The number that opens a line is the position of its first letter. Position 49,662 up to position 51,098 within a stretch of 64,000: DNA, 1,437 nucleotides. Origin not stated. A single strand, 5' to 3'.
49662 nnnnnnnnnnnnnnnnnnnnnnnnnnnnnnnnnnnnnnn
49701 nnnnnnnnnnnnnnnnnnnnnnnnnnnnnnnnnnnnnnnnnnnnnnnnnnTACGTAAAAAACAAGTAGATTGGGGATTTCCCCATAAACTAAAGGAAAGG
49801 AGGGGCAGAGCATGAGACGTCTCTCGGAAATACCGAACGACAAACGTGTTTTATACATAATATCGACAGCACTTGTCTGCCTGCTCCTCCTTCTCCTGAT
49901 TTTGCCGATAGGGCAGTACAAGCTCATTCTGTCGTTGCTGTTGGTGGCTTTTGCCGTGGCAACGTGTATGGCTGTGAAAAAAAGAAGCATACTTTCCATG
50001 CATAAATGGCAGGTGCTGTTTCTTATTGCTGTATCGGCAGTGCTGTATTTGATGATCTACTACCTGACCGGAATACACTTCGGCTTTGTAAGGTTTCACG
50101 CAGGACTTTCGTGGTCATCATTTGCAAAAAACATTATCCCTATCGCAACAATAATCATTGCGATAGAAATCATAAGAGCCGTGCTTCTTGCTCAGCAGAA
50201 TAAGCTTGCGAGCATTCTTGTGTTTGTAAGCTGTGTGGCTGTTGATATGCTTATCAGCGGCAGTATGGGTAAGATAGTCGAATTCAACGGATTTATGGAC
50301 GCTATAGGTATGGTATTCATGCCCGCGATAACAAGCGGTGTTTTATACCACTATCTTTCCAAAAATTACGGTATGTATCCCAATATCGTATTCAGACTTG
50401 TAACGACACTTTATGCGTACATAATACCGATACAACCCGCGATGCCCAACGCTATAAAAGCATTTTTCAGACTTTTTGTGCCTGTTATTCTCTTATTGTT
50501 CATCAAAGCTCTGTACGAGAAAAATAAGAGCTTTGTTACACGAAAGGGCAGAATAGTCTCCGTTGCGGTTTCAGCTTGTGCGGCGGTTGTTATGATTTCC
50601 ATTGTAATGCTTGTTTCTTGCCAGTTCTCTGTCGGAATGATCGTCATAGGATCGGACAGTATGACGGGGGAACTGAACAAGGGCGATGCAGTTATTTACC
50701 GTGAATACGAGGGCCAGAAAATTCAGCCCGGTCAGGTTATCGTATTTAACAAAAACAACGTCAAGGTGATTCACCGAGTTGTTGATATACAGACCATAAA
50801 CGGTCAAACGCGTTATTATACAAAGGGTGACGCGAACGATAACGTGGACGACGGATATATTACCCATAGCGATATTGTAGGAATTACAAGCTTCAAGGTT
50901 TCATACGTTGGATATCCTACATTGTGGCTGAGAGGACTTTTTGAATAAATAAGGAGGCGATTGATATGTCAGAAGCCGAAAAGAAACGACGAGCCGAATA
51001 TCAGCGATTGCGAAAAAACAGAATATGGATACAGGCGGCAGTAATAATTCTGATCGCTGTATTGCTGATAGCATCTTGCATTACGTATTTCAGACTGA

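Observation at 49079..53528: SipW locus 1: a four-gene operon with its own conserved signal/N-terminal-strand class (VGYA-xx-TRDL-x-[VI]-EG-x-A)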

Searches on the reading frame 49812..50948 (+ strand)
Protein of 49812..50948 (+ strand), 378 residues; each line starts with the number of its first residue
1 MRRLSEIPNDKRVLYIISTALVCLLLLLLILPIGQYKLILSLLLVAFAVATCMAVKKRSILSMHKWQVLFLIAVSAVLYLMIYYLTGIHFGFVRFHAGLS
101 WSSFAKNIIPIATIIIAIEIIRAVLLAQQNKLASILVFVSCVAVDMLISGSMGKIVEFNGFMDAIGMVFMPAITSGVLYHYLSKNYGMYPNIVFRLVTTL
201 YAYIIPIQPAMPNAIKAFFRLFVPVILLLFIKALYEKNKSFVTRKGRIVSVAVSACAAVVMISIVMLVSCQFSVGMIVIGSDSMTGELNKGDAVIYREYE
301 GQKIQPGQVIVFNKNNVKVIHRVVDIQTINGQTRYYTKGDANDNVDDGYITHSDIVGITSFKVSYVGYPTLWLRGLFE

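Call 3: search_protein_families(library=pfam, proteins=[window:49812-50948:+], max_evalue=1)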
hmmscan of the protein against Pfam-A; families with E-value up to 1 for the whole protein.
window:49812-50948:+ (378 aa): 3 families
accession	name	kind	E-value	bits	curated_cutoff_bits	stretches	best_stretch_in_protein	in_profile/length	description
PF10502.14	Peptidase_S26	-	1.8e-06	28.5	22.9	1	256-324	5-78/168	Signal peptidase, peptidase S26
PF00717.28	Peptidase_S24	-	0.0083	16.3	23.3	1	269-323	30-82/116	Peptidase S24-like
PF07695.17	7TMR-DISM_7TM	-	0.19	12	29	1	199-269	51-125/205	7TM diverse intracellular signalling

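Call 4: search_protein_families(library=ncbifam, proteins=[window:49812-50948:+], max_evalue=1)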
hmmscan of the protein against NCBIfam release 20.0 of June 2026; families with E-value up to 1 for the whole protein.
window:49812-50948:+ (378 aa): 3 families
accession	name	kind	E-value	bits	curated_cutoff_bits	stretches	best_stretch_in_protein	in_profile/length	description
TIGR02228.1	sigpep_I_arch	equivalog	1.5e-22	80.1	51.85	1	254-370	13-130/158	signal peptidase I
NF046067.1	SigPepSipWBacil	equivalog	4.5e-12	45.9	190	1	276-368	40-135/189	signal peptidase I SipW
TIGR02227.1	sigpep_I_bact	equivalog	6.2e-07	29.4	47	1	259-325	5-76/162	signal peptidase I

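Call 10: find_related_loci(query=window:49812-50945:+, collection=genome_contigs, flank=10000)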
Query window:49812-50945:+ (378 aa) in genome_contigs; peptide patterns used: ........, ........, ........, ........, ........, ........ (x = any residue, [..] = any of these).
68 stretches matched a pattern, but none encodes a relative of the query by tblastn (E <= 1e-3).
